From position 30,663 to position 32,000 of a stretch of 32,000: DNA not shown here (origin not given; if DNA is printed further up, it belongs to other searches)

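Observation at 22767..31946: Nine-gene convergent operon links organic-acid enzymes to ATP-grasp, CapA and O-acyltransferases inside a glycan locus (candidate undescribed glycan-decoration pathway)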

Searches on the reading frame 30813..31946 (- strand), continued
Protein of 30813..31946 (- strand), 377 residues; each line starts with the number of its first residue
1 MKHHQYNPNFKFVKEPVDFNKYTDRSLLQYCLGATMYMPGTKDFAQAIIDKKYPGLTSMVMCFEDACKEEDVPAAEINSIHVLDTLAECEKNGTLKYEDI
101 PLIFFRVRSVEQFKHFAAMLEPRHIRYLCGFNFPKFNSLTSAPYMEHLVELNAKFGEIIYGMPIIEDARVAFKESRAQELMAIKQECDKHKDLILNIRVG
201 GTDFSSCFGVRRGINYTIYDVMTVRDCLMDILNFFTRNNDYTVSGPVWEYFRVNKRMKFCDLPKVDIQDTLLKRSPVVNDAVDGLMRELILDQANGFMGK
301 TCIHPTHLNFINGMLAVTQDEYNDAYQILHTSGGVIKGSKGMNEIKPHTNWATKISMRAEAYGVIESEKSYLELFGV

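Call 19: search_protein_families(library=pfam, proteins=[L001:7115-8014:+, L001:8037-9275:+, L001:5938-7053:+, L001:18744-20411:+, L004:17359-18642:+], max_evalue=1)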
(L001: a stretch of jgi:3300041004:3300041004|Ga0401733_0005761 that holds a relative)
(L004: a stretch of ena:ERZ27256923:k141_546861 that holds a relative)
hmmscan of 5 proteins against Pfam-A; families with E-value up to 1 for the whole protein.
L001:7115-8014:+ (299 aa): 1 family
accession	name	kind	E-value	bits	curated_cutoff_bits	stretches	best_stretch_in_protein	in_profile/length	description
PF01136.24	Peptidase_U32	-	0.018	14.8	22.4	1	170-222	36-88/233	Peptidase family U32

L001:8037-9275:+ (412 aa): 9 families
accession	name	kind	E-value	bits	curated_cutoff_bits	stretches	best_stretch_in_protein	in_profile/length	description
PF13535.11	ATP-grasp_4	-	1.7e-15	57.5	27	1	139-282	2-156/160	ATP-grasp domain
PF01071.24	GARS_A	-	1.1e-10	42.1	27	1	105-279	1-190/194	Phosphoribosylglycinamide synthetase, ATP-grasp (A) domain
PF07478.18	Dala_Dala_lig_C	-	1.1e-09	38.6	24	1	117-209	5-103/204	D-ala D-ala ligase C-terminus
PF02655.19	ATP-grasp_3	-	4.4e-09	37.1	23.2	1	141-280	33-159/160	ATP-grasp domain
PF02222.28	ATP-grasp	-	2.6e-07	30.9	27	1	115-278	4-163/179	ATP-grasp domain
PF02786.22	CPSase_L_D2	-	3e-07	30.6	19.8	1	137-280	36-182/211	Carbamoyl-phosphate synthase L chain, ATP binding domain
PF18603.7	LAL_C2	-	0.00036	21.2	29.4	1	330-393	10-73/78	L-amino acid ligase C-terminal domain 2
PF15632.11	ATPgrasp_Ter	-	0.018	15.3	29.1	1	182-305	7-110/131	ATP-grasp in the biosynthetic pathway with Ter operon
PF06176.17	WaaY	-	0.018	15.1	20.3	1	162-275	80-179/229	Lipopolysaccharide core biosynthesis protein (WaaY)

L001:5938-7053:+ (371 aa): 4 families
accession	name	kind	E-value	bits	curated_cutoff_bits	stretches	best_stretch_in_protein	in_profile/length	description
PF01041.23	DegT_DnrJ_EryC1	-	7.6e-100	335.1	19.8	1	20-369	6-359/360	DegT/DnrJ/EryC1/StrS aminotransferase family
PF01212.27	Beta_elim_lyase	-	3.1e-05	23.9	27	1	42-270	35-271/288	Beta-eliminating lyase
PF00464.25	SHMT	-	0.003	16.7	27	1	102-170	145-215/399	Serine hydroxymethyltransferase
PF00266.25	Aminotran_5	-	0.019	14.4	21.5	1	109-164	123-181/371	Aminotransferase class-V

L001:18744-20411:+ (556 aa): 1 family
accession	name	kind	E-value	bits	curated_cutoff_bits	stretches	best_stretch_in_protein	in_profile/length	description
PF11790.14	Glyco_hydro_cc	-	5e-07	30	21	1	156-296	66-196/237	Glycosyl hydrolase catalytic core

L004:17359-18642:+ (427 aa): 4 families
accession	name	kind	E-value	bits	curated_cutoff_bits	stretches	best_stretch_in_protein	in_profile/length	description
PF14686.12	fn3_3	-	0.0071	16.5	24.4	1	298-331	23-56/75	Polysaccharide lyase family 4, domain II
PF01789.22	PsbP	-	0.034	14.6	23.5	0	220-277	67-131/155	PsbP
PF16138.10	DUF4846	-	0.053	13.5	37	1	168-229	147-210/239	Domain of unknown function (4846)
PF18207.7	LIFR_N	-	0.17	12.6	24.1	1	254-288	21-56/79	Leukemia inhibitory factor receptor N-terminal domain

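Call 23: search_solved_structures(query=window:30813-31946:-, max_evalue=1, show_alignments=2)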
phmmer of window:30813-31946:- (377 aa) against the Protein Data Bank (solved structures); distinct sequences matched with E-value up to 1: 0.

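Call 24: search_solved_structures(query=L001:7115-8011:+, max_evalue=10, show_alignments=2)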
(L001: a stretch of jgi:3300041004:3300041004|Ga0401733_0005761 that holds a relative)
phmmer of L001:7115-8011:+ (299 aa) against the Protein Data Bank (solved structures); distinct sequences matched with E-value up to 10: 8.
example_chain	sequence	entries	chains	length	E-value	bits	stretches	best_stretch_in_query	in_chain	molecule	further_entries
6o8w_m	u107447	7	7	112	0.87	12.1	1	164-217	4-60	30S ribosomal protein S13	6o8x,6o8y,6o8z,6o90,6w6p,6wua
7nhk_n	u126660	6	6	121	0.88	12.1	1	162-217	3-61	30S ribosomal protein S13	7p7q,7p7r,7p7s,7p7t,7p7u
7pwg_W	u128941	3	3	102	1.5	11.3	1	120-158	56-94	Ribosomal protein L24A | 60S ribosomal protein eL24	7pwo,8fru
7xrf_A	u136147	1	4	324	1.8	11.1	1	111-146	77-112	AP_endonuc_2 domain-containing protein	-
5in7_A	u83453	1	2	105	1.8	11.1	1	103-152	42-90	Neuronal migration protein doublecortin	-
5io9_A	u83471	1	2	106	1.8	11.1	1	103-152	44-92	Neuronal migration protein doublecortin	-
5ioi_A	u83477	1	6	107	1.9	11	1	103-152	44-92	Neuronal migration protein doublecortin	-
2bqq_A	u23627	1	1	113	2.1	10.9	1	103-152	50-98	NEURONAL MIGRATION PROTEIN DOUBLECORTIN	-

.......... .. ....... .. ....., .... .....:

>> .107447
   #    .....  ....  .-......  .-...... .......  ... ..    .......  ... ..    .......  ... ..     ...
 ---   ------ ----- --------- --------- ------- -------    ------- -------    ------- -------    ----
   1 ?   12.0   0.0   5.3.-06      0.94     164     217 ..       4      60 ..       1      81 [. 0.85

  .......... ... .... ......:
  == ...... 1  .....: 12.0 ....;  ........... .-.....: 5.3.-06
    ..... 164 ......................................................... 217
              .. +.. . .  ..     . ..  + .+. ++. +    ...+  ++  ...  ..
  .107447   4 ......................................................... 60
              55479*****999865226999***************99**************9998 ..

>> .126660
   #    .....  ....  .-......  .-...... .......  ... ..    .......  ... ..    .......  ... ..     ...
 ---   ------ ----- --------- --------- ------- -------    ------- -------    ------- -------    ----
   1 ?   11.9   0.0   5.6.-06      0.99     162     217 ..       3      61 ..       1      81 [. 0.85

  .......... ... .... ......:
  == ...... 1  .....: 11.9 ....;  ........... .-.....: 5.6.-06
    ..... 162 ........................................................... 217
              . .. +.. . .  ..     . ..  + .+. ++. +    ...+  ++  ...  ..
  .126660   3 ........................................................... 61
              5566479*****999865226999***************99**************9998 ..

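Call 25: search_solved_structures(query=L001:8037-9272:+, max_evalue=0.1)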
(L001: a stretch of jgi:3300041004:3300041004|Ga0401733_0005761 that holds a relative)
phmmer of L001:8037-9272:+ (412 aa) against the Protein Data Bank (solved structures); distinct sequences matched with E-value up to 0.1: 34.
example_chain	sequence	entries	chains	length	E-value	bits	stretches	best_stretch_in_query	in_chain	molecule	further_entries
4dim_A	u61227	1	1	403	1.6e-14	57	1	9-293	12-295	Phosphoribosylglycinamide synthetase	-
3vot_A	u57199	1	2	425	1.7e-09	40.5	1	83-368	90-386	L-amino acid ligase, BL00235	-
5dot_A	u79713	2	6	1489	2.8e-09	39.8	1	138-285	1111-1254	Carbamoyl-phosphate synthase [ammonia], mitochondrial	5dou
6uel_A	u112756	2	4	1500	2.8e-09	39.8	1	138-285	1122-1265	Carbamoyl-phosphate synthase [ammonia], mitochondrial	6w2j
2qk4_A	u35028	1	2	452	3.8e-08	36.1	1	104-407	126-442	Trifunctional purine biosynthetic protein adenosine-3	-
2xcl_A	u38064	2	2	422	4e-08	36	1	106-390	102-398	PHOSPHORIBOSYLAMINE--GLYCINE LIGASE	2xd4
2yrw_A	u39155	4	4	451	6.9e-08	35.2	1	49-407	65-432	Phosphoribosylglycinamide synthetase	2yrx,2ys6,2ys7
2ip4_A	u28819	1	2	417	2.4e-07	33.5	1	105-243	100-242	Phosphoribosylamine--glycine ligase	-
3ax6_A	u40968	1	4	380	5.2e-06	29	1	4-278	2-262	Phosphoribosylaminoimidazole carboxylase, ATPase subunit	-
3k5h_A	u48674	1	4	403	1.4e-05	27.7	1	4-284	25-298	Phosphoribosyl-aminoimidazole carboxylase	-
3k5i_A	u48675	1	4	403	1.4e-05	27.7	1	4-284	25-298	Phosphoribosyl-aminoimidazole carboxylase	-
8evy_B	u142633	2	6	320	0.00023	23.6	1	90-194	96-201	D-alanine--D-alanine ligase B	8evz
5vev_A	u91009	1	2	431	0.00024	23.6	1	93-393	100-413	Phosphoribosylamine--glycine ligase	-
2yw2_A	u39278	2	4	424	0.00042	22.8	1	106-198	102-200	Phosphoribosylamine--glycine ligase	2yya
3lp8_A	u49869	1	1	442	0.00072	22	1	104-209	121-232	Phosphoribosylamine-glycine ligase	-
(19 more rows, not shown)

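Call 30: find_homologous_proteins(query=L001:7115-8011:+, max_evalue=0.00001)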
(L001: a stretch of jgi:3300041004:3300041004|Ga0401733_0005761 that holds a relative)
Query L001:7115-8011:+ (299 aa): 4926 proteins with E <= 0.00001 among 6124 candidates; the best 120 are listed.
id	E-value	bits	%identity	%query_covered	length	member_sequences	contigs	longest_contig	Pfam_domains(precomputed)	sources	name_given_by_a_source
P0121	3.2e-192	655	97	100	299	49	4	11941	-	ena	-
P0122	2.4e-178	610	89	99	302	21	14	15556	-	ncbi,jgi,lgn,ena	jgi:hypothetical protein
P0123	7.0e-177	605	89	99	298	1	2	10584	-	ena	-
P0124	1.3e-176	604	89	99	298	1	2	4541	-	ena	-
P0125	1.6e-176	604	88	99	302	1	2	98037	-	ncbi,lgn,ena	-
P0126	4.2e-176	602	88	99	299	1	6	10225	-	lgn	-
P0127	1.1e-175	601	89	98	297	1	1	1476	-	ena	-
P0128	2.1e-175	600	87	100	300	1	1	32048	-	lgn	-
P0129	4.7e-175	599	88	99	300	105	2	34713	-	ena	-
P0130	6.5e-175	598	86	99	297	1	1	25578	-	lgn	-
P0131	7.3e-175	598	88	98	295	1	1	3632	-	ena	-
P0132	7.7e-175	598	87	99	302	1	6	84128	-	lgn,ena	-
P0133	8.7e-175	598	88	99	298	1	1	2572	-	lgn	-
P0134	8.8e-175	598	88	98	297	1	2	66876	-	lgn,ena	-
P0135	1.7e-174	597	88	99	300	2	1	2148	-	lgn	-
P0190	1.1e-170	584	87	99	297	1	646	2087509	-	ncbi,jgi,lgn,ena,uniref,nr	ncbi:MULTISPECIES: hypothetical protein [Eubacterium]|uniref:Peptidase n=1 Tax=Eubacterium segne Tax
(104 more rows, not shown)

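Call 39: predict_structure(alignment_id=A1)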
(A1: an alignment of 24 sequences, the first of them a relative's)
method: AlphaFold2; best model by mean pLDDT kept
length: 299 residues; sequences in the alignment: 24
mean_pLDDT: 64.3   pTM: 0.71
mean pLDDT of the five models: 64.3, 51.3, 39.2, 36.7, 34.1
residues with pLDDT >= 90: 31; 70-90: 112; 50-70: 63; < 50: 93
segments of 3 or more residues with pLDDT < 50: 14-22, 103-125, 179-185, 199-238, 255-261
pLDDT, mean of each block of 10 residues (from residue 1): 49 44 57 79 84 93 84 82 92 82 39 29 52 83 80 74 88 62 49 56 43 44 41 37 58 48 71 79 76 79
secondary structure, 60 per line:
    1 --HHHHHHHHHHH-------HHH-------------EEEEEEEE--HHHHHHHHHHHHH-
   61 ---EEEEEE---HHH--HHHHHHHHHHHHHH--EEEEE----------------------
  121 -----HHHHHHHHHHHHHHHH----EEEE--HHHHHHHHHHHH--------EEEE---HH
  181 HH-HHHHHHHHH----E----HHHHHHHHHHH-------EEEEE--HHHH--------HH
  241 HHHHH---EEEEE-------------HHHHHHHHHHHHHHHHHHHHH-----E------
elements in order: H3-13 E37-44 H47-59 E64-69 H78-91 E94-98 H126-141 E146-149 H152-163 E172-175 H179-182 H184-192 H202-212 E220-224 H227-230 H239-245 E249-253 H267-287

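Call 41: predict_structure(alignment_id=A2)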
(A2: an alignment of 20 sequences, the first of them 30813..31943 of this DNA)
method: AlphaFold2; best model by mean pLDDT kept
length: 376 residues; sequences in the alignment: 20
mean_pLDDT: 60.6   pTM: 0.60
mean pLDDT of the five models: 60.6, 59.3, 57.6, 55.7, 55.0
residues with pLDDT >= 90: 45; 70-90: 104; 50-70: 92; < 50: 135
segments of 3 or more residues with pLDDT < 50: 1-34, 201-221, 245-314, 370-376
pLDDT, mean of each block of 10 residues (from residue 1): 39 43 31 49 73 61 65 84 92 83 84 93 88 86 94 84 69 76 89 70 35 37 63 63 44 29 30 31 28 30 37 58 77 55 60 61 61 43
secondary structure, 60 per line:
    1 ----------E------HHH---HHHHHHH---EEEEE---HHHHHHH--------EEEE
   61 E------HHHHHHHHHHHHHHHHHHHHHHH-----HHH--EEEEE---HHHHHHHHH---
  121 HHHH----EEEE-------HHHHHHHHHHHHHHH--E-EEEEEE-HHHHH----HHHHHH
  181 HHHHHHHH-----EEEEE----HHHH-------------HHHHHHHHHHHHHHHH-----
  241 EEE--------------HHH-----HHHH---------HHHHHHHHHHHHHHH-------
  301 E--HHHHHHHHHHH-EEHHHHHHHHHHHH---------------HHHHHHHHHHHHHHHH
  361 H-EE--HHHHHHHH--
elements in order: H24-30 E34-38 H42-48 E57-61 H68-90 E101-105 H109-117 H121-124 E129-132 H140-154 E159-164 H166-170 H175-188 E194-198 H203-206 H220-235 E241-243 H266-269 H279-293 H304-314 H318-329 H345-361 H367-374

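Call 44: fold_search(model_id=the predicted structure, library=pdb)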
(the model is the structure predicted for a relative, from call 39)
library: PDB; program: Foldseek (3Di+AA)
matches with E <= 10: 1585; with E <= 0.001: 181
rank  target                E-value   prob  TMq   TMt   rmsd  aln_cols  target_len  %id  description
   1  1w1z_A                8.2e-07  1.00  0.48  0.45   9.2       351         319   12  Structure of the plant like 5-Aminolaevulinic Acid Dehydratase from Chlorobium vibrioforme (released 2004-09-02)
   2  1gvf_B                1.6e-06  1.00  0.46  0.49   7.6       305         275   12  Structure of tagatose-1,6-bisphosphate aldolase (released 2002-06-18)
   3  3obk_A                2.6e-06  1.00  0.47  0.42   9.8       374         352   13  Crystal structure of delta-aminolevulinic acid dehydratase (porphobilinogen synthase) from toxoplasma gondii ME49 in c (released 2010-09-15)
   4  6ofu_A                3.1e-06  1.00  0.45  0.51   7.2       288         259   14  X-ray crystal structure of the YdjI aldolase from Escherichia coli K12 (released 2019-04-24)
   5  6ofu_D                3.3e-06  1.00  0.45  0.51   7.0       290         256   13  X-ray crystal structure of the YdjI aldolase from Escherichia coli K12 (released 2019-04-24)
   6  1gvf_A                6.1e-06  1.00  0.48  0.52   6.6       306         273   12  Structure of tagatose-1,6-bisphosphate aldolase (released 2002-06-18)
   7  8qye_MOLB             7.4e-06  1.00  0.41  0.52   6.5       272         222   11  Catalytic core of endo-alpha-N-acetylgalactosaminidase from Bifidobacterium longum (EngBF) concieved by deep networ (released 2024-03-06)
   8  1h7r                  7.8e-06  1.00  0.45  0.40   7.5       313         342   11  SCHIFF-BASE COMPLEX OF YEAST 5-AMINOLAEVULINIC ACID DEHYDRATASE WITH SUCCINYLACETONE AT 2.0 A RESOLUTION. (released 2001-07-12)
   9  3hbl_C                7.8e-06  1.00  0.45  0.15  15.6       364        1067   15  Crystal Structure of S. aureus Pyruvate Carboxylase T908A Mutant (released 2009-06-30)
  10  3m7w_A                1.0e-05  1.00  0.40  0.46   8.1       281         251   11  Crystal Structure of Type I 3-Dehydroquinate Dehydratase (aroD) from Salmonella typhimurium LT2 in Covalent Complex wi (released 2010-04-07)
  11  4qsh_A                1.3e-05  1.00  0.43  0.15  11.8       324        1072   14  Crystal Structure of L. monocytogenes Pyruvate Carboxylase in complex with Cyclic-di-AMP (released 2014-10-29)
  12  2nx9_A                1.4e-05  1.00  0.46  0.32  12.6       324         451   15  Crystal structure of the carboxyltransferase domain of the oxaloacetate decarboxylase Na+ pump from Vibrio cholerae (released 2006-12-26)
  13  4jx4_B                1.4e-05  1.00  0.42  0.24  16.5       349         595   15  Structure of the carboxyl transferase domain from Rhizobium etli pyruvate carboxylase (released 2013-05-29)
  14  2v82                  1.5e-05  1.00  0.46  0.63   5.7       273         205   12  KDPGal complexed to KDPGal (released 2007-08-14)
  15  4qcc_A                1.5e-05  1.00  0.39  0.42   7.6       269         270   12  Structure of a cube-shaped, highly porous protein cage designed by fusing symmetric oligomeric domains (released 2014-11-19)
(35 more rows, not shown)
